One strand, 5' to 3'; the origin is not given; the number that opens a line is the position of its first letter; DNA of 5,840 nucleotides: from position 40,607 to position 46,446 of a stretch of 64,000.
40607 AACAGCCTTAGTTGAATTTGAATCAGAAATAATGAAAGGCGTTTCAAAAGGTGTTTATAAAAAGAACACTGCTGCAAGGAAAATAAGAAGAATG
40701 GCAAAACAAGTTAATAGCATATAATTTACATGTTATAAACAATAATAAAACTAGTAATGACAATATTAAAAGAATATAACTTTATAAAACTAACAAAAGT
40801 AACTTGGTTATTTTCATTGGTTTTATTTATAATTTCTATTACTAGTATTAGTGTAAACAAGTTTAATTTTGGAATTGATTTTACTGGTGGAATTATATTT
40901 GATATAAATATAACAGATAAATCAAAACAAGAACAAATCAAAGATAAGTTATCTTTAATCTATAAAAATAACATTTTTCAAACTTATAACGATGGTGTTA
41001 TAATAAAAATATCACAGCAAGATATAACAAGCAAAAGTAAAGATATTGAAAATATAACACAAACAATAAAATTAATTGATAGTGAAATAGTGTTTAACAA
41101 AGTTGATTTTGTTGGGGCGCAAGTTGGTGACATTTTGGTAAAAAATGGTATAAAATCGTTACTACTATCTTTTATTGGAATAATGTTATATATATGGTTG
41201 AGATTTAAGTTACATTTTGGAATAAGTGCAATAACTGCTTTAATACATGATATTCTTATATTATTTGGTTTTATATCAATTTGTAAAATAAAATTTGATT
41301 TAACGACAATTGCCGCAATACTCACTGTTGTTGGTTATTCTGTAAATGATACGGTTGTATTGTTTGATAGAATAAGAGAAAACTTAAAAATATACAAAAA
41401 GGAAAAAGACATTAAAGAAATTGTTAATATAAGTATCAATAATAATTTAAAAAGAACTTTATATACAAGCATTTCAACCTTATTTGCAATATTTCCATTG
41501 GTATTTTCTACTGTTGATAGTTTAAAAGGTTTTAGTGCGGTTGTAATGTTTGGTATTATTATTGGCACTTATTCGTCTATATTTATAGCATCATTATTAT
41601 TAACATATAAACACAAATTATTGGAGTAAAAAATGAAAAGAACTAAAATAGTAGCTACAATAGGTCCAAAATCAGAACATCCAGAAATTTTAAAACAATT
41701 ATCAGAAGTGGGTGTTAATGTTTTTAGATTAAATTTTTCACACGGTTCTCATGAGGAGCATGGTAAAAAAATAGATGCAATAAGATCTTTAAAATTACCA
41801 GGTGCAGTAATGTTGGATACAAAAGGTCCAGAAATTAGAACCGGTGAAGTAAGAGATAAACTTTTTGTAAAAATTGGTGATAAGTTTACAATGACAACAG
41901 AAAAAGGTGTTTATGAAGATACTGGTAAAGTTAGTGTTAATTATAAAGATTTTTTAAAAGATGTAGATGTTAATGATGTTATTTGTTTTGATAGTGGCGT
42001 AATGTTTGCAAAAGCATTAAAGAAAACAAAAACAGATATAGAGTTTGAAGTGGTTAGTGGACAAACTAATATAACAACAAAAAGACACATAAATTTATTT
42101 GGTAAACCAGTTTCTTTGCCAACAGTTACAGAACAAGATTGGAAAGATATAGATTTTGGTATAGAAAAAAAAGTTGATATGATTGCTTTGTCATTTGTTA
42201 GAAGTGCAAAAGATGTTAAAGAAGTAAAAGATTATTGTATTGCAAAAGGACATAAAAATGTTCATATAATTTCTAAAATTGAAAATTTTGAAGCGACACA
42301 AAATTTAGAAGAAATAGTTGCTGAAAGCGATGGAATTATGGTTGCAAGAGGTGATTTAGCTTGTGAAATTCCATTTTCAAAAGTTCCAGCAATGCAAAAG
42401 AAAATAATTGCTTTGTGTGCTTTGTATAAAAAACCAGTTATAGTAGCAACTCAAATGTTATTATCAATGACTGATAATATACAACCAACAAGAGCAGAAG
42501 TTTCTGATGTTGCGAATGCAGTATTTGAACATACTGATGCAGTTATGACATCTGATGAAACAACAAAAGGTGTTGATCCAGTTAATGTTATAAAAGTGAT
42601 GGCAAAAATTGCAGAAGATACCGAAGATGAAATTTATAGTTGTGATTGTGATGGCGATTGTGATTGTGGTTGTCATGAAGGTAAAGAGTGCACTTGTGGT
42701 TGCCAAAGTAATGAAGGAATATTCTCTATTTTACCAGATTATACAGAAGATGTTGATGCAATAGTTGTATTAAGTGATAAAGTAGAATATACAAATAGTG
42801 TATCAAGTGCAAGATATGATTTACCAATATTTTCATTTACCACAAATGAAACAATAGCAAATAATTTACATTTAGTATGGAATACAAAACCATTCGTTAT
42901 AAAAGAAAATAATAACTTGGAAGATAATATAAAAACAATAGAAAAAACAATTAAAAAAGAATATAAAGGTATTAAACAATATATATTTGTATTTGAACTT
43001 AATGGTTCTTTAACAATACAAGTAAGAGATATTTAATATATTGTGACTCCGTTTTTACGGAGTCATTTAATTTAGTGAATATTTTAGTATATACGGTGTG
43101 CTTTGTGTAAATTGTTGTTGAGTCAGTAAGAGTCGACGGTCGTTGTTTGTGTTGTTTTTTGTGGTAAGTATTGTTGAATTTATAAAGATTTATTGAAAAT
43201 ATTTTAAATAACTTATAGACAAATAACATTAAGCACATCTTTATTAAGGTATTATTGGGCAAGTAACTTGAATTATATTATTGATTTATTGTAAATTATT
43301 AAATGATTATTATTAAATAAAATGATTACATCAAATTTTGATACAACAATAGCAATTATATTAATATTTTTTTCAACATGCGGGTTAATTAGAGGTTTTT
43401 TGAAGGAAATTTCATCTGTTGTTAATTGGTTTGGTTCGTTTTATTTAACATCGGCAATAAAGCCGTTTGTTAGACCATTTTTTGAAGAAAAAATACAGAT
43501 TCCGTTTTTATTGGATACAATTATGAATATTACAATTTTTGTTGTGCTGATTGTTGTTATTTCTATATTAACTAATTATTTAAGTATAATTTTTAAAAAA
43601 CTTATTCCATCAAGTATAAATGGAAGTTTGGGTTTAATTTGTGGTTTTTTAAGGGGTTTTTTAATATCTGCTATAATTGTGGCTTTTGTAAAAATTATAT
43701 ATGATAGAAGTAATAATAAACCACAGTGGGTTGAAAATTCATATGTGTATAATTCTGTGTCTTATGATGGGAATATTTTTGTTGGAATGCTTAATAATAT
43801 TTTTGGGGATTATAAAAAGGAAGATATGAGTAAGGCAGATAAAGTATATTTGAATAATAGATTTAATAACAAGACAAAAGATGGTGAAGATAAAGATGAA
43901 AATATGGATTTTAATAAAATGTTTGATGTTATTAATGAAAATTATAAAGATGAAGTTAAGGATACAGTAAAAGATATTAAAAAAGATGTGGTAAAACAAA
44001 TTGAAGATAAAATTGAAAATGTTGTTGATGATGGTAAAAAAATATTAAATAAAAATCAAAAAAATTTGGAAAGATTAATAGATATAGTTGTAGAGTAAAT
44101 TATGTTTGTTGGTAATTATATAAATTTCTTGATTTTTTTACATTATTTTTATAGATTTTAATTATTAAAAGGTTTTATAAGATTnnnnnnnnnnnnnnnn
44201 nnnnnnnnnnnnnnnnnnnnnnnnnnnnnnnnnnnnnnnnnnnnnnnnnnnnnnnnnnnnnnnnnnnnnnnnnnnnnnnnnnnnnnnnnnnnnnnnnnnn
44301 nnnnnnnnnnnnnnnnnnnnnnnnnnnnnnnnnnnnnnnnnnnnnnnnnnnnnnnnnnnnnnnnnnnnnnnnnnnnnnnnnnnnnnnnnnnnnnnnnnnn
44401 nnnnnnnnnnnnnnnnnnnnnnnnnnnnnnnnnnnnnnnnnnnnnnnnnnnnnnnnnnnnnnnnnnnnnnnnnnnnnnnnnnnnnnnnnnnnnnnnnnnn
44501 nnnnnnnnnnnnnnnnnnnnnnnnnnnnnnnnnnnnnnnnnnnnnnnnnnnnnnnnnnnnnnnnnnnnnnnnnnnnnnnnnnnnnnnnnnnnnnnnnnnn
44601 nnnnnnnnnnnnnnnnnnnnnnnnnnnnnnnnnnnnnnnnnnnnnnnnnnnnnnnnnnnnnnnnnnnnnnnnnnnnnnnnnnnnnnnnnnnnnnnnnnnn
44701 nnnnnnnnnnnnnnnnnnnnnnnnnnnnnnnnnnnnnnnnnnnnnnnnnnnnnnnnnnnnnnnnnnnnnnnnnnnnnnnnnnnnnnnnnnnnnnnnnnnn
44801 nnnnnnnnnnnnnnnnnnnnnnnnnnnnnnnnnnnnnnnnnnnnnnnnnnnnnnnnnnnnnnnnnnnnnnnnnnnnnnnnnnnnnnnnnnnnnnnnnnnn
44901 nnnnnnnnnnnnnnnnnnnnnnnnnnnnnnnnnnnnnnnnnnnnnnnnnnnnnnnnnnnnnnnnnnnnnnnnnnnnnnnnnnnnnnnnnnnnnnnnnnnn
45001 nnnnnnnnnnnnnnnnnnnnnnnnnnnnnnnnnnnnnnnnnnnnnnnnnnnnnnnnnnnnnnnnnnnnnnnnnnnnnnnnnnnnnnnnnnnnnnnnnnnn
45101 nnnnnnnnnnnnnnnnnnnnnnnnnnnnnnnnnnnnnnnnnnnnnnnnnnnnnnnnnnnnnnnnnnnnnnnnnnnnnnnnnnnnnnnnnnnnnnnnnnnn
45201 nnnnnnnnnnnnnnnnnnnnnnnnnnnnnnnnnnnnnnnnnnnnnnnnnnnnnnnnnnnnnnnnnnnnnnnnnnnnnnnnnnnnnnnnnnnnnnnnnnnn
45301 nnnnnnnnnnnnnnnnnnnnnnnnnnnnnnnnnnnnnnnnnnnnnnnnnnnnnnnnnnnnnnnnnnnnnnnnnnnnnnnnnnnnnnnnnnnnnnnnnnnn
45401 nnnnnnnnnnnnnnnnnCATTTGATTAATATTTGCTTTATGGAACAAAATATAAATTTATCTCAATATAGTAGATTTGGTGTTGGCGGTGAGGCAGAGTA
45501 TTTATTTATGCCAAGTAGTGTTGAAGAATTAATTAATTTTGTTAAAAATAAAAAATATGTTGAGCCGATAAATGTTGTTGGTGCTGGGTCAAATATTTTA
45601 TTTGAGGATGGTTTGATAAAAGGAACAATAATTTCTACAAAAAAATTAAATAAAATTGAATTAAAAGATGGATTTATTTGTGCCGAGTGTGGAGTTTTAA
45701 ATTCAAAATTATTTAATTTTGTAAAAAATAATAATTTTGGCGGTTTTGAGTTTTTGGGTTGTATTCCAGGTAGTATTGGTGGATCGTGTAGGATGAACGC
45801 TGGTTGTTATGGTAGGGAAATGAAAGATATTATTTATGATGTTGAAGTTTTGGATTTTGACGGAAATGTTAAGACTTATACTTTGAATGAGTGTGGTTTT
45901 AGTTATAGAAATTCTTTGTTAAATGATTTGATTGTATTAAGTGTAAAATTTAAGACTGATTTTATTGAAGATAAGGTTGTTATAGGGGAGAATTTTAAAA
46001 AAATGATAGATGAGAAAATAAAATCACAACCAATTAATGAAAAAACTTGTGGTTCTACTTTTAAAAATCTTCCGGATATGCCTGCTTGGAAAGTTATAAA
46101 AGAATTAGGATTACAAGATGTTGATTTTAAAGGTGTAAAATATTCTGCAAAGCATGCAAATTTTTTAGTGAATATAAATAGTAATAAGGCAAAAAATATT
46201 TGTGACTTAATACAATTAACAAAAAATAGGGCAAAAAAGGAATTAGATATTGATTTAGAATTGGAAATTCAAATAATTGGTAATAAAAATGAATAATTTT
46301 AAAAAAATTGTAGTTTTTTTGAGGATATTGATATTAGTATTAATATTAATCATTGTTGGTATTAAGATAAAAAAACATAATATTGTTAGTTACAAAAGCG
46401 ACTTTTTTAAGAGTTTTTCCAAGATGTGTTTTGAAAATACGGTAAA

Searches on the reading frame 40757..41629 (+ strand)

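Call 21: search_protein_families(library=ncbifam, proteins=[window:40757-41629:+], max_evalue=0.00001)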
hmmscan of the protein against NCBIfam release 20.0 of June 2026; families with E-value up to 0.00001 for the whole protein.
window:40757-41629:+ (290 aa): 24 families
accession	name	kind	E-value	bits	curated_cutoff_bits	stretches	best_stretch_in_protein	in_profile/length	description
TIGR00966.2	transloc_SecF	equivalog_domain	3.5e-82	276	160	1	7-282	1-276/279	protein translocase subunit SecF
NF009583.0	PRK13024.1-3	subfamily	1.4e-74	251.5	721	1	5-283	455-731/755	protein translocase subunit SecDF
NF011315.0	PRK14726.1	equivalog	5e-62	210.2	1249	1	6-282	546-824/855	protein translocase subunit SecDF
NF009581.0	PRK13024.1-1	equivalog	2.7e-54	184.5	1058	1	4-286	446-731/752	protein translocase subunit SecDF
NF009585.0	PRK13024.1-5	equivalog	5.5e-53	180.2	1037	1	6-282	669-974/993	protein translocase subunit SecDF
TIGR00916.1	2A0604s01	subfamily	1.8e-51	175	148.6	1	67-275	28-231/231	SecD/SecF family protein translocase subunit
NF009580.0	PRK13023.1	equivalog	8.1e-48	163.2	1153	1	8-283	471-748/775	protein translocase subunit SecDF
NF009584.0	PRK13024.1-4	equivalog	4.7e-47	160.8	1171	1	4-281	448-727/759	protein translocase subunit SecDF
NF009582.0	PRK13024.1-2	equivalog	3.2e-39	134.6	723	1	2-282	515-821/859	protein translocase subunit SecDF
NF046001.1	SecDF_plasm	equivalog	1.1e-29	103.1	500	1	4-284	531-845/878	protein translocase subunit SecDF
NF009540.0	PRK12911.1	equivalog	4e-26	90.7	1878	1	99-284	1194-1393/1403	bifunctional preprotein translocase subunit SecD/SecF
TIGR01129.1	secD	equivalog_domain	2.3e-20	73.1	244.4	1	63-282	178-397/397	protein translocase subunit SecD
NF006218.0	PRK08343.1-4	subfamily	3.9e-18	65.5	383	1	109-272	220-375/392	preprotein translocase subunit SecD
NF006354.0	PRK08578.1-2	equivalog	7.5e-18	64.9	353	1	18-270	23-269/296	preprotein translocase subunit SecF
NF006353.0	PRK08578.1-1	subfamily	1e-17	64.5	282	1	14-269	6-258/281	preprotein translocase subunit SecF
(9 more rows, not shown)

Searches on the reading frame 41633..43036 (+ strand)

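Call 21: search_protein_families(library=ncbifam, proteins=[window:41633-43036:+], max_evalue=0.00001)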
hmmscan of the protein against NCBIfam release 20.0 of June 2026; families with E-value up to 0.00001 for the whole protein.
window:41633-43036:+ (467 aa): 7 families
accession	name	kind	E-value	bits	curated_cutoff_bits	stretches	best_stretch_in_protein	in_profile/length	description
TIGR01064.1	pyruv_kin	equivalog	8.2e-135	450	306.4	1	2-445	1-447/476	pyruvate kinase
NF004491.0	PRK05826.1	subfamily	1.6e-134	448.9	432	1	1-444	4-446/477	pyruvate kinase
NF004978.0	PRK06354.1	subfamily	3.5e-116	389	462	1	1-435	7-439/590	pyruvate kinase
NF004886.0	PRK06247.1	subfamily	4.8e-105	352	623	1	2-444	5-440/476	pyruvate kinase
NF006664.0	PRK09206.1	equivalog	1.1e-104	350.6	686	1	1-449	1-446/470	pyruvate kinase PykF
NF005234.0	PRK06739.1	equivalog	3.5e-79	266.3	564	1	7-331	6-329/352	pyruvate kinase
NF011314.0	PRK14725.1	equivalog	1.8e-48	165.3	642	1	74-329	330-592/614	pyruvate kinase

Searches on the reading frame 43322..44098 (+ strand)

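Call 21: search_protein_families(library=ncbifam, proteins=[window:43322-44098:+], max_evalue=0.00001)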
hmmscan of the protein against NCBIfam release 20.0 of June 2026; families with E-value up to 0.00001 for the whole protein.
window:43322-44098:+ (258 aa): 1 family
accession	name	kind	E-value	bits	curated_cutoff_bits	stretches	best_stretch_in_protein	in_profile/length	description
NF008100.0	PRK10845.1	equivalog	2.8e-09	37.3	264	1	7-138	5-134/162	colicin V production protein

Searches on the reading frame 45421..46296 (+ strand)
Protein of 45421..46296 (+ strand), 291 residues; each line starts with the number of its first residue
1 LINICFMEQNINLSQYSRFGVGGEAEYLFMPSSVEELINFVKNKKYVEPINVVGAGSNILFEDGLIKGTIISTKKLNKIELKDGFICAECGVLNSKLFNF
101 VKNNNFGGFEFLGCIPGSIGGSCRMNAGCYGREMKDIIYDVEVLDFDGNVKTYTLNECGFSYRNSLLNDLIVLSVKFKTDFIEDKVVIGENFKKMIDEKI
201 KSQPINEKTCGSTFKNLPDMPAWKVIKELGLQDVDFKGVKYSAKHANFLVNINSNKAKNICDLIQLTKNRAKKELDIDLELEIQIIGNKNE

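Call 22: search_protein_families(library=ncbifam, proteins=[window:45421-46296:+], max_evalue=1e-8)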
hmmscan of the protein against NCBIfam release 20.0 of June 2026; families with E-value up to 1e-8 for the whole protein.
window:45421-46296:+ (291 aa): 7 families
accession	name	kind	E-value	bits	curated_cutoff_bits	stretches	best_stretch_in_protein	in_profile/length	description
NF010480.0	PRK13905.1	equivalog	2.1e-85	286.2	259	1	7-290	16-302/303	UDP-N-acetylmuramate dehydrogenase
TIGR00179.1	murB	equivalog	3.1e-57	194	144.5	1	13-287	1-290/290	UDP-N-acetylmuramate dehydrogenase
NF010479.0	PRK13904.1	equivalog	9.4e-41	140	273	1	7-286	2-258/258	UDP-N-acetylmuramate dehydrogenase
NF011245.0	PRK14651.1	equivalog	8.1e-37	126.9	224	1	10-281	6-266/273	UDP-N-acetylmuramate dehydrogenase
NF000755.0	PRK00046.1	equivalog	8.3e-30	103.6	277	1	7-219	4-226/343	UDP-N-acetylmuramate dehydrogenase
NF010478.0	PRK13903.1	equivalog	5.7e-28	97.8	231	1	7-180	15-194/362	UDP-N-acetylmuramate dehydrogenase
NF011242.0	PRK14648.1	equivalog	1.2e-20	74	426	1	8-143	13-154/354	UDP-N-acetylmuramate dehydrogenase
